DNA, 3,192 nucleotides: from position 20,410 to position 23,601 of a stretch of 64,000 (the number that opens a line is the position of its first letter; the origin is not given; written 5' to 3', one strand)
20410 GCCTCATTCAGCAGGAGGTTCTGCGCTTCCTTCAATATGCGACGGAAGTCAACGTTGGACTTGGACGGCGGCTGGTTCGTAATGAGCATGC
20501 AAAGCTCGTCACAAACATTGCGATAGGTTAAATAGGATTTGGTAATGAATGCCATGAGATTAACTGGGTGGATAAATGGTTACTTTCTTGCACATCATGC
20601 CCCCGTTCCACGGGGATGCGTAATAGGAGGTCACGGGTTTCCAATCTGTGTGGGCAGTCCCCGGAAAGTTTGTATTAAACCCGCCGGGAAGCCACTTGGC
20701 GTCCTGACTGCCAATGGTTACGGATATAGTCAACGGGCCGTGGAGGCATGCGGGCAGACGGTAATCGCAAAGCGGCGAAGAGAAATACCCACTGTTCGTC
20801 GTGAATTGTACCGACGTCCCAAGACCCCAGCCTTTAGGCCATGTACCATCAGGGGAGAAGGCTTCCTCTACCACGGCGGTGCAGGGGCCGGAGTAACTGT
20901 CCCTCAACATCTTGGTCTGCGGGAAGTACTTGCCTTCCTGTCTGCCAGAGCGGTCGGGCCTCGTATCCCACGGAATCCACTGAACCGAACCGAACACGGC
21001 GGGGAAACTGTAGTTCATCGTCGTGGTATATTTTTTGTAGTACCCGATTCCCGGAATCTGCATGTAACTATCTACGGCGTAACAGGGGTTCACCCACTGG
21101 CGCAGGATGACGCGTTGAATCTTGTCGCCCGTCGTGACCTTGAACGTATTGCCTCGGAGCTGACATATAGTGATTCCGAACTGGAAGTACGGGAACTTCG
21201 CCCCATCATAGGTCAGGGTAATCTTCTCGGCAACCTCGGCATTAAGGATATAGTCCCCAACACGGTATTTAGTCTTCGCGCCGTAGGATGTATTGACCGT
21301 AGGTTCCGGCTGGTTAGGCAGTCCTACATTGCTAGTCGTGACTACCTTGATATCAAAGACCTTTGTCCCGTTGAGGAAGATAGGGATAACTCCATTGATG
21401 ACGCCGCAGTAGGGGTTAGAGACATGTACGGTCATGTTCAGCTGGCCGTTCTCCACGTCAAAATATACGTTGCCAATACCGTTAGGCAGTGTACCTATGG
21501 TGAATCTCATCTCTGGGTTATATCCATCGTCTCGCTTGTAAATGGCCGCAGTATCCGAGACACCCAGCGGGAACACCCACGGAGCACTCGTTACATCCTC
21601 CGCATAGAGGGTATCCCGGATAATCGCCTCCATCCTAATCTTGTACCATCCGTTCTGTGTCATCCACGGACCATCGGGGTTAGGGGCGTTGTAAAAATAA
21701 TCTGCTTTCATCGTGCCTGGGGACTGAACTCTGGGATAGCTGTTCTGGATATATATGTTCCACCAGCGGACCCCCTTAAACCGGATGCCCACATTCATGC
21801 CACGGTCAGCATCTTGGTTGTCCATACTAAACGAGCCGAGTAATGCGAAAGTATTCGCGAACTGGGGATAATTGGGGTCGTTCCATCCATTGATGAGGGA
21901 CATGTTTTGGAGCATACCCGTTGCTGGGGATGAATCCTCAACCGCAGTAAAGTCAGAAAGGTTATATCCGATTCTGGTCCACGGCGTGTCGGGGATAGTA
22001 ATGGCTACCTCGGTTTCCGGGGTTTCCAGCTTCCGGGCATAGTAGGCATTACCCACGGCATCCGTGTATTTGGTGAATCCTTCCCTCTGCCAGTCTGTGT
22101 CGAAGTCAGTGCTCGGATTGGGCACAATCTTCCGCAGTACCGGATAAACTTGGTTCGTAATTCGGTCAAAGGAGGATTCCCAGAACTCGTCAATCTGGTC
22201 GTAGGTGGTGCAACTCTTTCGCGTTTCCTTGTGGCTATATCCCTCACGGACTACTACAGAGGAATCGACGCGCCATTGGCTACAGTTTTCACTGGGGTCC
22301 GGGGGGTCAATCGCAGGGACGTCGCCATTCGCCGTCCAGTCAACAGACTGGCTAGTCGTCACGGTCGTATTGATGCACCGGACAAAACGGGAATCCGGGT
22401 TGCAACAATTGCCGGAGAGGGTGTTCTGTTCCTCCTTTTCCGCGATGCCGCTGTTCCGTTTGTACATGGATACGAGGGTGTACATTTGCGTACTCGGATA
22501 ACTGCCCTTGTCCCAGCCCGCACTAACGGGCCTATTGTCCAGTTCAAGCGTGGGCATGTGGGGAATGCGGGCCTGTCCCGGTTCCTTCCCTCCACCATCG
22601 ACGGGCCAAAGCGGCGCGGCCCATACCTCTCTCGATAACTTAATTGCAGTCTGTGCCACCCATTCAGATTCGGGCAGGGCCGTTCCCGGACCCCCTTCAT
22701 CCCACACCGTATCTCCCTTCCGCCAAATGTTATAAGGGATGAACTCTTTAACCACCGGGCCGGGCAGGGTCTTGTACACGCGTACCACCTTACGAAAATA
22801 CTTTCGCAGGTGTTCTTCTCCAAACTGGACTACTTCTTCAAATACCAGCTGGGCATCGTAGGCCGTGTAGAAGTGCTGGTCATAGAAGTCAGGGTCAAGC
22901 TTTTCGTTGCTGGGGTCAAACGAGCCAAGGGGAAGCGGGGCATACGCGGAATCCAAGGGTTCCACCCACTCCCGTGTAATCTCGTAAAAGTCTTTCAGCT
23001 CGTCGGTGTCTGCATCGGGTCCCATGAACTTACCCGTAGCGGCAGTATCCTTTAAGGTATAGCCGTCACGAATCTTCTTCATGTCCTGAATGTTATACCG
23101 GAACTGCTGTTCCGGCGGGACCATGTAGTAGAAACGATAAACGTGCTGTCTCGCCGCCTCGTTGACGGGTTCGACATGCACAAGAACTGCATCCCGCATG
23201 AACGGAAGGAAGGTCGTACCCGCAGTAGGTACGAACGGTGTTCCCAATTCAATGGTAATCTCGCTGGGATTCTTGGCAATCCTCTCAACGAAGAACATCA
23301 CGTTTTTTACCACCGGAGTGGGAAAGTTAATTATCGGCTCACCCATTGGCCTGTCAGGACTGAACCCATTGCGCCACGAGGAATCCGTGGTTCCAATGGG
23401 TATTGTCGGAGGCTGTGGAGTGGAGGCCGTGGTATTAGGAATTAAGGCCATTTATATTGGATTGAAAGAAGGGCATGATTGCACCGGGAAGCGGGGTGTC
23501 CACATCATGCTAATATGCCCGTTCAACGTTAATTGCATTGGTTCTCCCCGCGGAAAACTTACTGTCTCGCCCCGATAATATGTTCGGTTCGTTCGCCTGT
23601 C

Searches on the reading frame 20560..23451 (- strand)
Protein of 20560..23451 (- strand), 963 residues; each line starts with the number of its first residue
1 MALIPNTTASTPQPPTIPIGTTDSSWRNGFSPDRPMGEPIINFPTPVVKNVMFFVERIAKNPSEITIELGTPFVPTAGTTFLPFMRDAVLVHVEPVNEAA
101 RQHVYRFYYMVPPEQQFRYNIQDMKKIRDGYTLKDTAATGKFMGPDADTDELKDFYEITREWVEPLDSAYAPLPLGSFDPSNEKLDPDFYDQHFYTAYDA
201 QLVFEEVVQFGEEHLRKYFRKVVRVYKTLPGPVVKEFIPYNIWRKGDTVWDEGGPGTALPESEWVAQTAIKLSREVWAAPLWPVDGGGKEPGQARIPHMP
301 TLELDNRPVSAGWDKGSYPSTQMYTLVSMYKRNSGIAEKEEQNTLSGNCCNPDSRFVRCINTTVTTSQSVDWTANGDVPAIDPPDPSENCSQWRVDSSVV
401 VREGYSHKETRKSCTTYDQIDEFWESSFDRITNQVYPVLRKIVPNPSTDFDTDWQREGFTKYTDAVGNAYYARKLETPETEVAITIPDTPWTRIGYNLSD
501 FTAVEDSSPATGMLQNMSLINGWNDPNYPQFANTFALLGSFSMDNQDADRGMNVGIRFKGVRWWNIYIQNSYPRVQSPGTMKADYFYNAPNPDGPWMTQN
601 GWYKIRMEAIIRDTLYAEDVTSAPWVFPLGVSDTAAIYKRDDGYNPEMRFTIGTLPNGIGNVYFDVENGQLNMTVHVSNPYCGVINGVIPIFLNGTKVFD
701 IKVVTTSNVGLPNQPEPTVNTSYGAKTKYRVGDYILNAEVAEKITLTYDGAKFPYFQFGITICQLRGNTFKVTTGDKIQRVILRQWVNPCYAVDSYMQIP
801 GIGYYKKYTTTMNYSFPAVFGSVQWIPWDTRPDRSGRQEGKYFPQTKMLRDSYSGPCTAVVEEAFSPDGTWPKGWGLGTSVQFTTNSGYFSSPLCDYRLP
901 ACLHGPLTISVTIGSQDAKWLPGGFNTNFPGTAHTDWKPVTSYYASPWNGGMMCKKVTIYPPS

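Call 9: search_protein_families(library=phrogs, proteins=[window:20560-23451:-], max_evalue=0.001)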
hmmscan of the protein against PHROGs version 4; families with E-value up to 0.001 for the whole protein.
window:20560-23451:- (963 aa): 0 families

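Call 12: search_protein_families(library=pfam, proteins=[window:20560-23451:-], max_evalue=0.01)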
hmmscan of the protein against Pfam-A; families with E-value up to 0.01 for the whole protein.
window:20560-23451:- (963 aa): 0 families

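Call 77: search_solved_structures(query=window:20560-23451:-, max_evalue=1)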
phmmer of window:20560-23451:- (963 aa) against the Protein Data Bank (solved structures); distinct sequences matched with E-value up to 1: 2.
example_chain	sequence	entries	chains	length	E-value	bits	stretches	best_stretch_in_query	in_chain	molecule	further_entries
1wzn_A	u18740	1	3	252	0.13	13.1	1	185-264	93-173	SAM-dependent methyltransferase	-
4weu_A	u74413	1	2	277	0.77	10.5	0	640-697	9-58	K88 fimbrial protein AD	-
